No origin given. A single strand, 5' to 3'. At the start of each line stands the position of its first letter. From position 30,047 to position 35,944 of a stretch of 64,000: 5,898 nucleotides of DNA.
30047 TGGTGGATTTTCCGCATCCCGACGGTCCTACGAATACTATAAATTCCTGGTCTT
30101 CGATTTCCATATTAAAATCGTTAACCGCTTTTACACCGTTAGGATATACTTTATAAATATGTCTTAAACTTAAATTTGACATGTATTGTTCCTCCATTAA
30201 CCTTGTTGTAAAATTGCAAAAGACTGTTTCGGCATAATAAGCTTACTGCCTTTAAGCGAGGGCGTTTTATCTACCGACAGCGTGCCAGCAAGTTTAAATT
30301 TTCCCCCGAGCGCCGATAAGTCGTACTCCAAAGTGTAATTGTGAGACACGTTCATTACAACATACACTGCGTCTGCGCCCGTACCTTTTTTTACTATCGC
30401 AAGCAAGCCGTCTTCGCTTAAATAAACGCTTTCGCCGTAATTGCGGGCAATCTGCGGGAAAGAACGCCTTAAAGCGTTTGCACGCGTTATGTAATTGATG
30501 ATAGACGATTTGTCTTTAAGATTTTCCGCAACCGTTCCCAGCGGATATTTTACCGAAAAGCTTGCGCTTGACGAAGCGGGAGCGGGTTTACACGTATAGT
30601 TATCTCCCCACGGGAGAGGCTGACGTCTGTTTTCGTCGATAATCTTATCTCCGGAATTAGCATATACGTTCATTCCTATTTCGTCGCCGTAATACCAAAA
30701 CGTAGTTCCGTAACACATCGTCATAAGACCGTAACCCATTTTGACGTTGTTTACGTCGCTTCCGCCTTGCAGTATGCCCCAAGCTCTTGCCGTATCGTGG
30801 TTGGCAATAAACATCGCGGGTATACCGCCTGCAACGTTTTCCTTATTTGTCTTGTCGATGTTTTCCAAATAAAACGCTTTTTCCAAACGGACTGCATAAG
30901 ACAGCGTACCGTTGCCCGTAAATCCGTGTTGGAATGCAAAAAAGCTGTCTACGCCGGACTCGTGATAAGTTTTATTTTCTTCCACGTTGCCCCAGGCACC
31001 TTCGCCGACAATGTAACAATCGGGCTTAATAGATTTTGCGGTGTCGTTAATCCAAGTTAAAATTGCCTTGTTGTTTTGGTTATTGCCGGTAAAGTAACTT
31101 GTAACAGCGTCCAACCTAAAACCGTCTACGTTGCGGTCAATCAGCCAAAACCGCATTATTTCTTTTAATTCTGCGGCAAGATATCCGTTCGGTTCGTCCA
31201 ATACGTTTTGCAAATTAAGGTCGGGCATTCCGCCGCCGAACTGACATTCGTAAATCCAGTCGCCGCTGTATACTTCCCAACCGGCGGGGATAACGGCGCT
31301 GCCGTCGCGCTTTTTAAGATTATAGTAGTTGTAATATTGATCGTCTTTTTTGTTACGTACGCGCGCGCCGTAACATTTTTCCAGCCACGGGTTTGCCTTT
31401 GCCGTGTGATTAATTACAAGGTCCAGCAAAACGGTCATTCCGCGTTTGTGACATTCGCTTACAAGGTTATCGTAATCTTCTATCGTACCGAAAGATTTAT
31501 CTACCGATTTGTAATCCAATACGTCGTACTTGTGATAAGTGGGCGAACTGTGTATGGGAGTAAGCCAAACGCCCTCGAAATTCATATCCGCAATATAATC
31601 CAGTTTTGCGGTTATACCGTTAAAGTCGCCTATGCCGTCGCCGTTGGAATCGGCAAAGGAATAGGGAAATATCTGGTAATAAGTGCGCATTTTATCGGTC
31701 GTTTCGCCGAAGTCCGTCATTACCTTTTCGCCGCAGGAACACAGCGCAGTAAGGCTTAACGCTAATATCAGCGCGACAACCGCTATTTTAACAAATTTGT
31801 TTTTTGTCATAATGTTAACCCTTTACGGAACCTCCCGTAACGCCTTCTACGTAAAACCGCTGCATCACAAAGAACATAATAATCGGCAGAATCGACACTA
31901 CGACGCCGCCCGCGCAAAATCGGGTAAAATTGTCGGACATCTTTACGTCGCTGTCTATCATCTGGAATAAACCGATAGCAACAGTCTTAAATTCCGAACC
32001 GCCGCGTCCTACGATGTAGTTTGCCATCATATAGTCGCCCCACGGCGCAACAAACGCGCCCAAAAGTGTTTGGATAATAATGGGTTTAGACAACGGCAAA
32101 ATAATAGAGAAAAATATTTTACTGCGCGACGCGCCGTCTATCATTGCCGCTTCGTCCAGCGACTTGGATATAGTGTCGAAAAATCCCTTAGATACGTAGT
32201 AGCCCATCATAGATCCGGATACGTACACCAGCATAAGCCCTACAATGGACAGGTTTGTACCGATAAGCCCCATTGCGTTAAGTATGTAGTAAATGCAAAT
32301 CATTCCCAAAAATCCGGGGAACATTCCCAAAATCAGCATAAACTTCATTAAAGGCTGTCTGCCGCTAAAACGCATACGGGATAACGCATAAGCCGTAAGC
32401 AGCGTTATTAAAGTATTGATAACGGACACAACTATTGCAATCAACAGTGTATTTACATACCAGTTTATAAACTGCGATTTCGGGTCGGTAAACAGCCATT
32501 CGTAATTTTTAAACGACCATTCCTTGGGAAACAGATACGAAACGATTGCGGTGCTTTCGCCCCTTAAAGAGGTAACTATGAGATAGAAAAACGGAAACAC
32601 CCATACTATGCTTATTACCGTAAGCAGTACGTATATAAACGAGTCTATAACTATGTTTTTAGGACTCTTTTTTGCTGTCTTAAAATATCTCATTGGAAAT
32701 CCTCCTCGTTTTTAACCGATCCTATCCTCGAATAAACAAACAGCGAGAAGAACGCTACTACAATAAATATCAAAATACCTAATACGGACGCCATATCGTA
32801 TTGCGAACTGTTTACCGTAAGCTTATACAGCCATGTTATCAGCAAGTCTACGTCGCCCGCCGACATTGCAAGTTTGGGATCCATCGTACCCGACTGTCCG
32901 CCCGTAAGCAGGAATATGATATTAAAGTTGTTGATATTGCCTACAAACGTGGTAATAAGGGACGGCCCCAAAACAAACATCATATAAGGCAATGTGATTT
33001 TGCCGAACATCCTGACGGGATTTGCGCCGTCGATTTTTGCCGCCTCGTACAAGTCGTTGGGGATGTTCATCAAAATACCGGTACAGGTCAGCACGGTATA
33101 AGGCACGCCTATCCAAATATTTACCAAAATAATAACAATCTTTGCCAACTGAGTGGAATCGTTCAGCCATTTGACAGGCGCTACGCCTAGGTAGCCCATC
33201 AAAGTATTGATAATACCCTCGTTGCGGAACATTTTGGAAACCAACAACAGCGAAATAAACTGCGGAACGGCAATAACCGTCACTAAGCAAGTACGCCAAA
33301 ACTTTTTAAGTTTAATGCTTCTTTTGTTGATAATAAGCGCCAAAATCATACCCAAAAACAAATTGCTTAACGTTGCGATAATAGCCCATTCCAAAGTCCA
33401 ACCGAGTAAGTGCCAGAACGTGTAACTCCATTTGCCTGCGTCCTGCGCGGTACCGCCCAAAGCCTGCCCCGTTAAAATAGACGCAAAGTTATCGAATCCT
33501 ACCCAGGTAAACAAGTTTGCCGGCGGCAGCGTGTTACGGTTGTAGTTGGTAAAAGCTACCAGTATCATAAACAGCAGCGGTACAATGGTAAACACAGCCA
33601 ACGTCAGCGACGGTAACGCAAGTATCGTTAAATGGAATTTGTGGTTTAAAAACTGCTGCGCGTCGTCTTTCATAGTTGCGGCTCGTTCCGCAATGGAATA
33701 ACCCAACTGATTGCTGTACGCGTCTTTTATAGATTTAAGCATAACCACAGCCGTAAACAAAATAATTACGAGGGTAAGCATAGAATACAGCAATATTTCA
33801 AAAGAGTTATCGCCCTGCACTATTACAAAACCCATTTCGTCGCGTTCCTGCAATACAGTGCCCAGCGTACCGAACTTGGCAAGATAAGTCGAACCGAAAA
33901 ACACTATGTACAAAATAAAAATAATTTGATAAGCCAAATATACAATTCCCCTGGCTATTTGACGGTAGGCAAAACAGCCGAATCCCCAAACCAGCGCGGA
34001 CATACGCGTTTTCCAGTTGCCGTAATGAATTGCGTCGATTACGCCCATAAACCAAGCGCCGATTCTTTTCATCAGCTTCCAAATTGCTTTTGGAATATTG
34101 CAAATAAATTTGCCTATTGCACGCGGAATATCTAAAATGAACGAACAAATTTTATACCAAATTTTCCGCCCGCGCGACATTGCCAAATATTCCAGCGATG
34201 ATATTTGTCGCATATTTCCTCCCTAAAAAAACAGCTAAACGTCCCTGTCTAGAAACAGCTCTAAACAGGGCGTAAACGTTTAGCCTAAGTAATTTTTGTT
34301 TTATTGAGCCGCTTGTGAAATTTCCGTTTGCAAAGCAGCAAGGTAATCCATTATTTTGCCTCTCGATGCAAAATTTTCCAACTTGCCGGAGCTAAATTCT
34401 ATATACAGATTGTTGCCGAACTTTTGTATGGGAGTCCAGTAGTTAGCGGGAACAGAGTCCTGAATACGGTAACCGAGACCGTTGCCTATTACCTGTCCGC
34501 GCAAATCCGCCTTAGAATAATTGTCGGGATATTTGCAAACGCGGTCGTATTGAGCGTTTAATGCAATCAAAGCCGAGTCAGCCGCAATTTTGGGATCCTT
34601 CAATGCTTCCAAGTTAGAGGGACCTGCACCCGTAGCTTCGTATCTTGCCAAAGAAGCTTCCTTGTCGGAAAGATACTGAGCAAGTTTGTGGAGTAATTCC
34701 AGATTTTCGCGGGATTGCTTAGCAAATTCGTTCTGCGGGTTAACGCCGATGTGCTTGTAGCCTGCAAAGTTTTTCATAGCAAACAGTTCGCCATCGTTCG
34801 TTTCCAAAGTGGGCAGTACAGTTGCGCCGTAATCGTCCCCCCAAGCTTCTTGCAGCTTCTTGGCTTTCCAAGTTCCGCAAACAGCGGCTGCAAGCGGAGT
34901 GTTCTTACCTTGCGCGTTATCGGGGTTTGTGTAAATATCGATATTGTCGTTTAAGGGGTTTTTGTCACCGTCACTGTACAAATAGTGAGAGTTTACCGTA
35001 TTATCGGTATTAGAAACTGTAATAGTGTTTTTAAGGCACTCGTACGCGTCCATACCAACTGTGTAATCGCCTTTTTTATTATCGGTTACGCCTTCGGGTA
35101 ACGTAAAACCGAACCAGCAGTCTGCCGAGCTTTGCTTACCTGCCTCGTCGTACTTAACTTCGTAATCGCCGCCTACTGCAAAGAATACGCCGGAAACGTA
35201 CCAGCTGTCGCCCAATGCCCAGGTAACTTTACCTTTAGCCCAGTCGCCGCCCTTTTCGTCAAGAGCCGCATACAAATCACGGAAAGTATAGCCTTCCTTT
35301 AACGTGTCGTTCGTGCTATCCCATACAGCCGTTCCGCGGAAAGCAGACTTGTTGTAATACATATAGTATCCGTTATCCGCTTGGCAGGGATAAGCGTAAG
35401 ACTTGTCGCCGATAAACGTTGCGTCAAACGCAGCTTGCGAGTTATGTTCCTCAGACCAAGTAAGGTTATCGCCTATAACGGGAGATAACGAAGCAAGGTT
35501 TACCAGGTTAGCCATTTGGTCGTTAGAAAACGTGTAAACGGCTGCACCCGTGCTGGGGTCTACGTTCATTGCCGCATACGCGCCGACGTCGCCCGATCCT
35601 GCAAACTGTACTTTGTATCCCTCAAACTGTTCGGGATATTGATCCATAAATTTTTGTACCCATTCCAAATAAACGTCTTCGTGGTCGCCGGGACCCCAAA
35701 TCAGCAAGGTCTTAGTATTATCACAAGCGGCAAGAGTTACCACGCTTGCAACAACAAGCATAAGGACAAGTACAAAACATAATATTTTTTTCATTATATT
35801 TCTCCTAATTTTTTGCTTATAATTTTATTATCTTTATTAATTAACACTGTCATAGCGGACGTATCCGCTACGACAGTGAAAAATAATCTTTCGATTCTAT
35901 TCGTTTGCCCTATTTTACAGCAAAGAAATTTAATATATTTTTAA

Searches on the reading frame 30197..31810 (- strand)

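Call 70: search_protein_families(library=pfam, proteins=[window:30197-31810:-], max_evalue=0.00001)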
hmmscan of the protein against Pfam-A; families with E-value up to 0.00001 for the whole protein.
window:30197-31810:- (537 aa): 1 family
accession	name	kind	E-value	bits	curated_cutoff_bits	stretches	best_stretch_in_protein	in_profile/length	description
PF00128.31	Alpha-amylase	-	2.6e-71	241.6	22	1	46-452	1-441/446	Alpha amylase, catalytic domain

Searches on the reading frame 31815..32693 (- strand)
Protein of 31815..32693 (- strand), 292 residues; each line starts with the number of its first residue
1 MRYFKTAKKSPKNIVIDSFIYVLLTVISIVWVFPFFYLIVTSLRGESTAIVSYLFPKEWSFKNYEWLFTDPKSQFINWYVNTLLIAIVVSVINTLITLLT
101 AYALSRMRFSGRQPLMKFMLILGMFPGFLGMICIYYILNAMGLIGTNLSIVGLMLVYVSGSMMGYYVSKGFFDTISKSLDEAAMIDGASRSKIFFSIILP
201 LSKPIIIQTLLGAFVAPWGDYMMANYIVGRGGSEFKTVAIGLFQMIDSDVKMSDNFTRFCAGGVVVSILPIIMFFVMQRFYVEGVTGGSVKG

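Call 71: search_protein_families(library=pfam, proteins=[window:31815-32693:-], max_evalue=0.00001)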
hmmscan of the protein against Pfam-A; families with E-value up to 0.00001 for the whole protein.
window:31815-32693:- (292 aa): 1 family
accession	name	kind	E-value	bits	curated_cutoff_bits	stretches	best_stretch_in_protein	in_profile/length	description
PF00528.27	BPD_transp_1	-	2.1e-15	57.3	26.4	1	97-279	5-177/184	Binding-protein-dependent transport system inner membrane component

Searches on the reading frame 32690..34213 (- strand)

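Call 71: search_protein_families(library=pfam, proteins=[window:32690-34213:-], max_evalue=0.00001)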
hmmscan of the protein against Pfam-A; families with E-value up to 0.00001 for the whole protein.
window:32690-34213:- (507 aa): 1 family
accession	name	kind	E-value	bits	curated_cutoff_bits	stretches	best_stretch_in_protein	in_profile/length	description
PF00528.27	BPD_transp_1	-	1.5e-17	64.4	26.4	1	285-495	2-176/184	Binding-protein-dependent transport system inner membrane component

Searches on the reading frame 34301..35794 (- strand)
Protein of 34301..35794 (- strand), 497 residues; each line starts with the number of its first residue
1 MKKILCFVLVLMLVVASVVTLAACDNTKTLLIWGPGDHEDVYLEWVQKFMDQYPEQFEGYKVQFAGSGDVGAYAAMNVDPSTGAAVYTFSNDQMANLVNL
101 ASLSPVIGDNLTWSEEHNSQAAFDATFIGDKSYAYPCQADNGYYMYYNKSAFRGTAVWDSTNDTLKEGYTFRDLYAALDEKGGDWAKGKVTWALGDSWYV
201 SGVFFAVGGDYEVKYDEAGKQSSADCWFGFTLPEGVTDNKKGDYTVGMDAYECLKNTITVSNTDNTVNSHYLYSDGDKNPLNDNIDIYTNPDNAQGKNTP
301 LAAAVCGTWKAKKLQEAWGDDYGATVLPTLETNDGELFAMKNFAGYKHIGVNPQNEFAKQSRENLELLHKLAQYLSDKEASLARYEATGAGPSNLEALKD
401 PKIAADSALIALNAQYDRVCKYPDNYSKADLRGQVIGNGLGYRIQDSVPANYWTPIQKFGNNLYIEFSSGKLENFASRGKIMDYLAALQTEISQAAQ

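Call 71: search_protein_families(library=pfam, proteins=[window:34301-35794:-], max_evalue=0.00001)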
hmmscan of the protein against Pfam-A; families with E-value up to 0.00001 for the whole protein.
window:34301-35794:- (497 aa): 1 family
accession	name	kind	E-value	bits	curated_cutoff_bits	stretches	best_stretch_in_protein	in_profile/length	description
PF13416.11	SBP_bac_8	-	3.2e-13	50.6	27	1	49-409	2-277/279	Bacterial extracellular solute-binding protein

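Call 72: search_solved_structures(query=window:34301-35794:-, max_evalue=0.001)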
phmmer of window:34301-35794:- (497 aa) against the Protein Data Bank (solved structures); distinct sequences matched with E-value up to 0.001: 5.
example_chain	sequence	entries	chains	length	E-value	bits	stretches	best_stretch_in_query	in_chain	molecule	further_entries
4ua8_A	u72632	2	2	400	1.9e-18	69.6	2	297-412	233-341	Carbohydrate ABC transporter substrate-binding protein, CUT1 family (TC 3.A.1.1.-)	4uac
5mk9_A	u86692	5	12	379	4.8e-13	51.8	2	33-160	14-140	MalE1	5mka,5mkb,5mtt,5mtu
5m28_A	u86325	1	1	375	5e-13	51.7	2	33-160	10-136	MalE1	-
9kha_A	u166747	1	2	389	6.6e-12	48.1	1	26-175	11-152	Extracellular solute-binding protein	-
2zyk_A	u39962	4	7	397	2e-06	30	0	294-407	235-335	Solute-binding protein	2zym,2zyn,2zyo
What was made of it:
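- On UgpB clade of CUT1 substrate-binding proteins: The window's other CUT1 binding protein behaves differently (call 72).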
